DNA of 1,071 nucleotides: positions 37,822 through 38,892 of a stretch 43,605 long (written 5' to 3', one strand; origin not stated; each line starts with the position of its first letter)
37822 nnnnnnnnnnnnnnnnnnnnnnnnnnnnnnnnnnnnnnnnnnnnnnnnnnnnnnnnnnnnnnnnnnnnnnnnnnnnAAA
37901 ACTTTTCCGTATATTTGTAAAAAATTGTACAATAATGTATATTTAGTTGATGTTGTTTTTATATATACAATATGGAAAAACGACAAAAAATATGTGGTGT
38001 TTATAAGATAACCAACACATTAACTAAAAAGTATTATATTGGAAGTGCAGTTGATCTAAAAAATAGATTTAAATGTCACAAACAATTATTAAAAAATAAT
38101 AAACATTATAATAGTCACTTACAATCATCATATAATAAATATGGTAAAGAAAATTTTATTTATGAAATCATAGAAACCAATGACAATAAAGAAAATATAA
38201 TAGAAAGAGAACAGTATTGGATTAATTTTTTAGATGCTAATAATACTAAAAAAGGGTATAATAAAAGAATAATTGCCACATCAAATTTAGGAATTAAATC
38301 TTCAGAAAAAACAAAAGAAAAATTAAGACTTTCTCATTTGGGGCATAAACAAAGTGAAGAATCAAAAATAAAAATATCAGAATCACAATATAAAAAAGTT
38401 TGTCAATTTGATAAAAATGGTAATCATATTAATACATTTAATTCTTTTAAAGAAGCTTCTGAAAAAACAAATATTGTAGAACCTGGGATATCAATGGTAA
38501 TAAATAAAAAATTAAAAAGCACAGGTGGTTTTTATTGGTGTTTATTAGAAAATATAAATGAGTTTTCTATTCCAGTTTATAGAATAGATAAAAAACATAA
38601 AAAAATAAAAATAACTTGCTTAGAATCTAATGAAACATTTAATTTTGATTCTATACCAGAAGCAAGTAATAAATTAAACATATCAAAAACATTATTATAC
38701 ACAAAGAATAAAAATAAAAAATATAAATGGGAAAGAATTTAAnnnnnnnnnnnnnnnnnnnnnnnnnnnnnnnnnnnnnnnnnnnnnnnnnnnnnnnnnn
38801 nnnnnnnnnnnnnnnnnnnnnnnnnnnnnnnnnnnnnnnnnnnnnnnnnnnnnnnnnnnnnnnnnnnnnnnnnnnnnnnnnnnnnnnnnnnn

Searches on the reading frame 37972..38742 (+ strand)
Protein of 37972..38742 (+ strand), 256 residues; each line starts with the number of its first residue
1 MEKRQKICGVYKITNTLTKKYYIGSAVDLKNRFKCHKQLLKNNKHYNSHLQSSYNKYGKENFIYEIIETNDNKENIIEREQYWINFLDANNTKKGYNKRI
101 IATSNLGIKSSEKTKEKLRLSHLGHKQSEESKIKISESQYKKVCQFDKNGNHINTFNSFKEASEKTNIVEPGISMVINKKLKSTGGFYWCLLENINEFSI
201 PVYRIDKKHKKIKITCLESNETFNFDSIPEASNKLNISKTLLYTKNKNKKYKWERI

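Call 4: search_protein_families(library=pfam, proteins=[window:37972-38742:+], max_evalue=1)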
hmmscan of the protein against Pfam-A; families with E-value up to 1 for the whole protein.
window:37972-38742:+ (256 aa): 5 families
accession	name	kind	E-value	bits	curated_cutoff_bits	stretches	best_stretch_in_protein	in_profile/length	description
PF07453.19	NUMOD1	-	1.3e-10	41.6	22.8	2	141-174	1-34/37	NUMOD1 domain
PF01541.30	GIY-YIG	-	5.2e-09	36.7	22.6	1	8-89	2-74/78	GIY-YIG catalytic domain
PF22083.2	I-HmuI_NUMOD-like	-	1.2e-05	25.2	27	1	148-187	5-43/46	DNA endonuclease I-HmuI-like, NUMOD-like domain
PF07460.16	NUMOD3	-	0.0075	16.6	20.4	1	124-139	1-16/37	NUMOD3 motif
PF13309.12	HTH_22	-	0.06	13.8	29.6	1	195-243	10-59/63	HTH domain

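Call 24: search_protein_families(library=phrogs, proteins=[window:37972-38742:+], max_evalue=0.1)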
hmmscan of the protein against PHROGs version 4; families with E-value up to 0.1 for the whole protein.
window:37972-38742:+ (256 aa): 11 families
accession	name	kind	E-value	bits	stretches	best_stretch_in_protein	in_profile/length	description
phrog_314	-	DNA, RNA and nucleotide metabolism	9.2e-31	108.4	1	1-254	172-386/574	homing endonuclease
phrog_7168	-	DNA, RNA and nucleotide metabolism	9.4e-22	78.8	1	9-245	3-222/284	homing endonuclease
phrog_19446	-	DNA, RNA and nucleotide metabolism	9.2e-11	42.7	1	9-142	3-129/254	homing endonuclease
phrog_5123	-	DNA, RNA and nucleotide metabolism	1.1e-10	42.6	1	9-118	3-106/152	homing endonuclease with GIY-YIG motif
phrog_26160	-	unknown function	2.5e-05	24.5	1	7-90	182-271/278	-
phrog_20162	-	DNA, RNA and nucleotide metabolism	7.1e-05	24.1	1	128-194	18-84/88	HNH endonuclease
phrog_13862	-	DNA, RNA and nucleotide metabolism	0.00062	20.8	1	8-77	28-93/112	endonuclease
phrog_447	-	other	0.007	17.2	1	10-103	29-135/148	NAD synthetase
phrog_1310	-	unknown function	0.031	15.7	1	204-250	62-108/125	-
phrog_3855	-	DNA, RNA and nucleotide metabolism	0.035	15.5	0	208-239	4-35/115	HTH DNA binding protein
phrog_32884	-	unknown function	0.091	14.2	0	99-143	23-67/71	-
